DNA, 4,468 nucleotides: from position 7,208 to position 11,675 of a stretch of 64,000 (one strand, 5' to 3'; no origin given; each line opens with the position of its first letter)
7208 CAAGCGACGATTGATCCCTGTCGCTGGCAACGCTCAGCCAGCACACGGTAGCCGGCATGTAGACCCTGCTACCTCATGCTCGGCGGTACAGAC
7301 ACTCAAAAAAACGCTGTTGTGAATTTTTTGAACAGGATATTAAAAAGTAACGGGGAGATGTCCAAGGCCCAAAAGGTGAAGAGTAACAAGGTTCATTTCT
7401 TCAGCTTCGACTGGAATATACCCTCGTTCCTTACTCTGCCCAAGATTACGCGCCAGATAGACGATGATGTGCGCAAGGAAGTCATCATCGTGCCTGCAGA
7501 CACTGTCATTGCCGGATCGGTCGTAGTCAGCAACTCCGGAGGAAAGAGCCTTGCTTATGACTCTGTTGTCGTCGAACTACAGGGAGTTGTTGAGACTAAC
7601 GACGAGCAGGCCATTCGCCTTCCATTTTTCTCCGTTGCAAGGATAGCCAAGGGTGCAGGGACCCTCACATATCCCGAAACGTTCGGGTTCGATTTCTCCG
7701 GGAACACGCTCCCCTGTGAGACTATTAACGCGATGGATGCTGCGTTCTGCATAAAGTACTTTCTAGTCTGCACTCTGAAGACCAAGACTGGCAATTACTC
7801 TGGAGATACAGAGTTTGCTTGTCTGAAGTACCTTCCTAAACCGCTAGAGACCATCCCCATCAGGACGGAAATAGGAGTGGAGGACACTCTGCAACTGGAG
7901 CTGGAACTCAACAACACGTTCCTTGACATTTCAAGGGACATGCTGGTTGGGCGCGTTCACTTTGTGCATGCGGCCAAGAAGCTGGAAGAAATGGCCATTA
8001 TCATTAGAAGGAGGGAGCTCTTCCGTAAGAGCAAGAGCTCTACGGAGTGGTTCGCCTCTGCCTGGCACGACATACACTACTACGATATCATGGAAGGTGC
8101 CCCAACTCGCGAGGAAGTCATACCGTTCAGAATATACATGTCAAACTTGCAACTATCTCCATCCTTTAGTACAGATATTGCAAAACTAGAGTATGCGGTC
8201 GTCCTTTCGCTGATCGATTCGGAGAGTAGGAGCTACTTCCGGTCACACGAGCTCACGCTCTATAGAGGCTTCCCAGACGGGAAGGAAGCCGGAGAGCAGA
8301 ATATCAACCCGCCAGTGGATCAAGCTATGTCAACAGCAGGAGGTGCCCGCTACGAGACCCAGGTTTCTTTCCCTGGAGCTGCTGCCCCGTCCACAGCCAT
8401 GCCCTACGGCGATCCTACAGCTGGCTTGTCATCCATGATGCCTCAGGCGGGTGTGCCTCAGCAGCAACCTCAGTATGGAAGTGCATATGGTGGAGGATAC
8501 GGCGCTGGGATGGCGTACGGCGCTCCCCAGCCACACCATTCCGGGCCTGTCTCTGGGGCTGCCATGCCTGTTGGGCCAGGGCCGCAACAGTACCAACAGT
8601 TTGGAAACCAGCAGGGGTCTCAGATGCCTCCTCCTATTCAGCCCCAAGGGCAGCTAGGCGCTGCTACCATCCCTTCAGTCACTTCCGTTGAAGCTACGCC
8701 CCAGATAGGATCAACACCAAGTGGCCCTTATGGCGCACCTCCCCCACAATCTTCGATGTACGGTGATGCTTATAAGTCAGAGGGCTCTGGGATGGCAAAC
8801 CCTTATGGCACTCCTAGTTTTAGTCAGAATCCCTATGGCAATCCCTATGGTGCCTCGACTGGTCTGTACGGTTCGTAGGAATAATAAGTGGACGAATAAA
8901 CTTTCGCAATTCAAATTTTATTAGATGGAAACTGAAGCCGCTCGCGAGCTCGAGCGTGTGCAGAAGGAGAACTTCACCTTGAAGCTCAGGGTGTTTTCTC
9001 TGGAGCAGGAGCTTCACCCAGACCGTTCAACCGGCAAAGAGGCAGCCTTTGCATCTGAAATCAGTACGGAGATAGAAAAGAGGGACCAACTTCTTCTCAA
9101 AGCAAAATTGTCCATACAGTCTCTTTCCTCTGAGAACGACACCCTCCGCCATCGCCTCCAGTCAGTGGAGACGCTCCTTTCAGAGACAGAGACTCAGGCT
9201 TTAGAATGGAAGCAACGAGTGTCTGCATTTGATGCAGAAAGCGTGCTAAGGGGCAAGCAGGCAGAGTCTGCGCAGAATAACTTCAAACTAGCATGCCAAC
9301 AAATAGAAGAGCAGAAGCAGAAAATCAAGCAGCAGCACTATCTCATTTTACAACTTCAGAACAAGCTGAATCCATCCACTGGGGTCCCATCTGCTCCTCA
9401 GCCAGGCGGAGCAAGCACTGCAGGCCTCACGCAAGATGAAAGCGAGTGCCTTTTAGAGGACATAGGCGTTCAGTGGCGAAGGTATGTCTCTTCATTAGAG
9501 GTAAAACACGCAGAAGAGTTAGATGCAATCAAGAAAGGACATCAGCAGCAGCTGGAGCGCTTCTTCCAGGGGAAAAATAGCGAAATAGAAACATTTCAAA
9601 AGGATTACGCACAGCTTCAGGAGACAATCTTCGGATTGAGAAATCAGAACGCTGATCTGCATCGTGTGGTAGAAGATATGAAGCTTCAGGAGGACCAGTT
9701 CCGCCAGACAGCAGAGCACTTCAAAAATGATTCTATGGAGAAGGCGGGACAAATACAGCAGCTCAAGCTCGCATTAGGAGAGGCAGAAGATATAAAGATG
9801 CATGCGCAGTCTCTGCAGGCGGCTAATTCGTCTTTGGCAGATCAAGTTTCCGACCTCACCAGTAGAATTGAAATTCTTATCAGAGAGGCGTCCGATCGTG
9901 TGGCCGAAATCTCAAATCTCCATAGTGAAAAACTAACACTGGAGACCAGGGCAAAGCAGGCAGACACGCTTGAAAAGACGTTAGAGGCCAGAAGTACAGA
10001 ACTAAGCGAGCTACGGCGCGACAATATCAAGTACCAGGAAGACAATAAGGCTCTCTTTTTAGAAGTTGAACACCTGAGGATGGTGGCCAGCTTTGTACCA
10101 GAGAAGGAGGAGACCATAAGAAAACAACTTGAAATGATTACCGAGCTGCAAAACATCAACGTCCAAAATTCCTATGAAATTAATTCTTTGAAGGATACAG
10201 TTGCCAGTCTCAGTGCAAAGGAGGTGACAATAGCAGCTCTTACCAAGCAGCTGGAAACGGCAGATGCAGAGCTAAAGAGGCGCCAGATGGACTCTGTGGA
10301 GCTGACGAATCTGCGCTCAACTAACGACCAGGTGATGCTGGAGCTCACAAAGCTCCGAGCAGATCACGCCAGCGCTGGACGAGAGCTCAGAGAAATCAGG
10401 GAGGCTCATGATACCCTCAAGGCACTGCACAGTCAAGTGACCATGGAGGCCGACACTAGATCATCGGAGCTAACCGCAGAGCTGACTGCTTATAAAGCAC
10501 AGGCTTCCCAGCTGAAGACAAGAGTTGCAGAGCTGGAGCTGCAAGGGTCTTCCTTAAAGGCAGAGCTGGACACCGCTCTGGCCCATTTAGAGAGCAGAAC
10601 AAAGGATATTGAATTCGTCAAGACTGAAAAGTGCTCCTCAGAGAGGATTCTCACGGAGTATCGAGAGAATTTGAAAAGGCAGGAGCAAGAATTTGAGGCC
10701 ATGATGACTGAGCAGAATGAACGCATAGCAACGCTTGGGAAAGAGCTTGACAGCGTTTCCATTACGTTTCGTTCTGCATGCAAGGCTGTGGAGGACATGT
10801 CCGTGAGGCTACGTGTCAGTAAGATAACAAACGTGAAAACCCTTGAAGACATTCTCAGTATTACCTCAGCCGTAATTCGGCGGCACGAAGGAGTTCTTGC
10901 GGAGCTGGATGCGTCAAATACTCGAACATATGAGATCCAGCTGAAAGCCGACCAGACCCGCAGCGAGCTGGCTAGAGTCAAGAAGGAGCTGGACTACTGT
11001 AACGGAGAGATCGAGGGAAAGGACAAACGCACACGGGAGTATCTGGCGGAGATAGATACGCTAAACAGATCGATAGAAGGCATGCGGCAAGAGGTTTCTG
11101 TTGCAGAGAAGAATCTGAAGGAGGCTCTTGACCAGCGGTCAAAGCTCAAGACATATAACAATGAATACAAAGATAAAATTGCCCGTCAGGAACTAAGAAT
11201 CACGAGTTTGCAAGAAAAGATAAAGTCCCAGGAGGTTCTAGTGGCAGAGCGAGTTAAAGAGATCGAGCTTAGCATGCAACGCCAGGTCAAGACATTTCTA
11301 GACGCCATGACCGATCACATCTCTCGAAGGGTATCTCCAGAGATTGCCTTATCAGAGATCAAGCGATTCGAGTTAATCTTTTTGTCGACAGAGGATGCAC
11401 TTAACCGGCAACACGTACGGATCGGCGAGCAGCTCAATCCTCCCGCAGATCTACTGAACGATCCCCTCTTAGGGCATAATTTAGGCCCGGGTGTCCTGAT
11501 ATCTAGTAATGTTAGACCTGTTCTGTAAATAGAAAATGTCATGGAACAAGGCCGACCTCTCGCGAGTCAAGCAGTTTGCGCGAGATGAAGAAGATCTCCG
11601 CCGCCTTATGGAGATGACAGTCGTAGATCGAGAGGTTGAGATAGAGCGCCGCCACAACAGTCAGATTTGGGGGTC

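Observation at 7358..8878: Retromer Vps26 carrying a ~200-aa low-complexity G/Y/P/Q-rich tail with NPYG/YG repeats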

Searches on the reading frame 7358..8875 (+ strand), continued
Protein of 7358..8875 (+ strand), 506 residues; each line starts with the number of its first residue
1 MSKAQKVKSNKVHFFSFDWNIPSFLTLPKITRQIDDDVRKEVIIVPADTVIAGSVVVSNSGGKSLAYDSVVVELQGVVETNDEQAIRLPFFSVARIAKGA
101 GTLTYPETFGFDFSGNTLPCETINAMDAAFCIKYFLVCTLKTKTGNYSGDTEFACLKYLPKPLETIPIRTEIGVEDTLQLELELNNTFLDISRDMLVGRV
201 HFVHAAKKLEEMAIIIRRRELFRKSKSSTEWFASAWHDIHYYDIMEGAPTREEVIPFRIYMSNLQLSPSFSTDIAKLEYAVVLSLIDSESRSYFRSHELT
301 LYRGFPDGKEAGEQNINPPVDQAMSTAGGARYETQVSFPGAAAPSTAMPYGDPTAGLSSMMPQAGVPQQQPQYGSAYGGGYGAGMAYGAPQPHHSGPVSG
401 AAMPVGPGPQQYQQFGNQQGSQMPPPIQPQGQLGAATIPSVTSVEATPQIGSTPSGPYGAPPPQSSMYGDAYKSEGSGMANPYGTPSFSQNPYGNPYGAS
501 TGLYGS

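Call 61: fold_search(model_id=the predicted structure, library=pdb)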
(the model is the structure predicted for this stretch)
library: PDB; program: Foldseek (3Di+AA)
matches with E <= 10: 991; with E <= 0.001: 186
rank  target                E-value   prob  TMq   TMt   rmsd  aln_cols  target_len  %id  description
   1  6h7w_C                6.0e-17  1.00  0.22  0.35  14.0       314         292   24  Model of retromer-Vps5 complex assembled on membrane. (released 2018-09-26)
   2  2r51                  1.4e-15  1.00  0.23  0.36  13.7       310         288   23  Crystal Structure of mouse Vps26B (released 2008-07-15)
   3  5f0m_B                3.9e-15  1.00  0.21  0.35  13.9       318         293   21  Structure of retromer VPS26-VPS35 subunits bound to SNX3 and DMT1 (SeMet labeled) (released 2016-12-07)
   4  3lh9_A                1.8e-14  1.00  0.20  0.34  14.0       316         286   24  Crystal structure of mouse VPS26B(L197S/R199E) in spacegroup P41 21 2 (released 2010-02-02)
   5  5f0j_B                2.1e-14  1.00  0.21  0.33  13.8       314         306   22  Structure of retromer VPS26-VPS35 subunits bound to SNX3 (released 2016-12-07)
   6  3lh9_B                2.2e-14  1.00  0.20  0.33  14.3       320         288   22  Crystal structure of mouse VPS26B(L197S/R199E) in spacegroup P41 21 2 (released 2010-02-02)
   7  5f0l_B                2.8e-14  1.00  0.22  0.35  14.1       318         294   21  Structure of retromer VPS26-VPS35 subunits bound to SNX3 and DMT1 (released 2016-12-07)
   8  3lha_A                3.7e-14  1.00  0.20  0.33  14.1       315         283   22  Crystal structure of mouse VPS26B(R240S/G241A/E242S) in spacegroup P41 21 2 (released 2010-02-02)
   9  4p2a_A                7.3e-14  1.00  0.21  0.34  14.2       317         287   21  Structure of mouse VPS26A bound to rat SNX27 PDZ domain (released 2014-09-03)
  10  7u6f_B3               8.1e-14  1.00  0.22  0.34  14.1       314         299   23  Mouse retromer (VPS26/VPS35/VPS29) heterotrimers (released 2022-10-12)
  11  3lha_B                1.5e-13  1.00  0.20  0.34  14.4       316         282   20  Crystal structure of mouse VPS26B(R240S/G241A/E242S) in spacegroup P41 21 2 (released 2010-02-02)
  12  3lh8_A                2.0e-13  1.00  0.20  0.34  14.1       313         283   23  Crystal structure of mouse VPS26B in spacegroup P41 21 2 (released 2010-02-02)
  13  3lh8_B                4.5e-13  1.00  0.20  0.34  14.3       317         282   20  Crystal structure of mouse VPS26B in spacegroup P41 21 2 (released 2010-02-02)
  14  6vac_B                9.3e-13  1.00  0.22  0.34  13.8       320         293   21  Mouse retromer (VPS26/VPS35/VPS29) heterotrimer (released 2020-02-19)
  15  2fau                  3.6e-12  1.00  0.20  0.33  14.0       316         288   21  Crystal structure of human vps26 (released 2006-05-30)
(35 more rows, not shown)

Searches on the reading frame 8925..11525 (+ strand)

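Call 3: search_protein_families(library=pfam, proteins=[window:8925-11525:+], max_evalue=0.01)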
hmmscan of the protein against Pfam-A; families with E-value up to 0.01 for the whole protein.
window:8925-11525:+ (867 aa): 2 families
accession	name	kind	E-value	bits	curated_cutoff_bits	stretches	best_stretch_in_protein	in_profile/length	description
PF07989.16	Cnn_1N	-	3.7e-06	27.5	28.5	1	5-61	5-63/74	Centrosomin N-terminal motif 1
PF11570.13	E2R135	-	0.0024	18.6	21.4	1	685-786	6-109/136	Coiled-coil receptor-binding R-domain of colicin E2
